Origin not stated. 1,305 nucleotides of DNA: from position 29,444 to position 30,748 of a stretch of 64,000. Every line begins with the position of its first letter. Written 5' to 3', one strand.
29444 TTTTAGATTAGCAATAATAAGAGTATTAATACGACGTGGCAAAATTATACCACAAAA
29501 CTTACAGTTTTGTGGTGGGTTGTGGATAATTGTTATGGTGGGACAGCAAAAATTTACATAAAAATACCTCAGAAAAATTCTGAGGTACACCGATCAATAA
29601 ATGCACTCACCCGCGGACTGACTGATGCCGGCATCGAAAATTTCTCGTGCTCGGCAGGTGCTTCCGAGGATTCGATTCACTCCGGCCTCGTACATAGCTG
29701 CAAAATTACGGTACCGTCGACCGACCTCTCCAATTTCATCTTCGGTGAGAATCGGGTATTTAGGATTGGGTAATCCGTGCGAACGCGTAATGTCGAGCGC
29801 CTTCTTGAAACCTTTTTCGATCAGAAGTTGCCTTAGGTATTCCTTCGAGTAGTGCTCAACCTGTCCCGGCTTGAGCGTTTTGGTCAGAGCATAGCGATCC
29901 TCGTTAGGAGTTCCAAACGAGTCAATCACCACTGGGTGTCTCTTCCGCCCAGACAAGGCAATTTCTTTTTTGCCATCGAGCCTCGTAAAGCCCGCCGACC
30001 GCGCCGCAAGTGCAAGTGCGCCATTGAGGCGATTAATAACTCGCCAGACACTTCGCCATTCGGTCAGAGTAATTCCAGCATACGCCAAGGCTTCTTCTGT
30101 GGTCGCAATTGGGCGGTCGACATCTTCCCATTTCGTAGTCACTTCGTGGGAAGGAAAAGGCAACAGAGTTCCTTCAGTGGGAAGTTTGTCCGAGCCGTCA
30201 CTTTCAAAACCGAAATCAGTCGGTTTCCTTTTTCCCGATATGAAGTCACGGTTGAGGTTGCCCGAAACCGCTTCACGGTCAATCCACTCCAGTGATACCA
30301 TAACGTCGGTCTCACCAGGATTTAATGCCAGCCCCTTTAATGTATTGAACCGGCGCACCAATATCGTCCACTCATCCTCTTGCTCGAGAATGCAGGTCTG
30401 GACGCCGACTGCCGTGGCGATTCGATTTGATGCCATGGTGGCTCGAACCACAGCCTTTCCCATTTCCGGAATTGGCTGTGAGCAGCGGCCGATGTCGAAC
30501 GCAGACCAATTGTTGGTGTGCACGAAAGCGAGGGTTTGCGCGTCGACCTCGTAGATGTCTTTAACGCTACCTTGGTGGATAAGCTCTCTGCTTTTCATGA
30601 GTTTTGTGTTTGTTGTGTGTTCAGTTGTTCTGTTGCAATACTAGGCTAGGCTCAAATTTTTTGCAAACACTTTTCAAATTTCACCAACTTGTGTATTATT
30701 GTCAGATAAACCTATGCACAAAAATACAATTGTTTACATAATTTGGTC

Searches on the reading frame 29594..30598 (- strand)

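Call 58: search_protein_families(library=pfam, proteins=[window:29594-30598:-], max_evalue=0.001)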
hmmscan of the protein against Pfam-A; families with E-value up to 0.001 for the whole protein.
window:29594-30598:- (334 aa): 1 family
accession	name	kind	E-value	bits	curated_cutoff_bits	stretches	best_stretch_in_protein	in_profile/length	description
PF01259.24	SAICAR_synt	-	2.7e-17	63.8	20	1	7-266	2-228/233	SAICAR synthetase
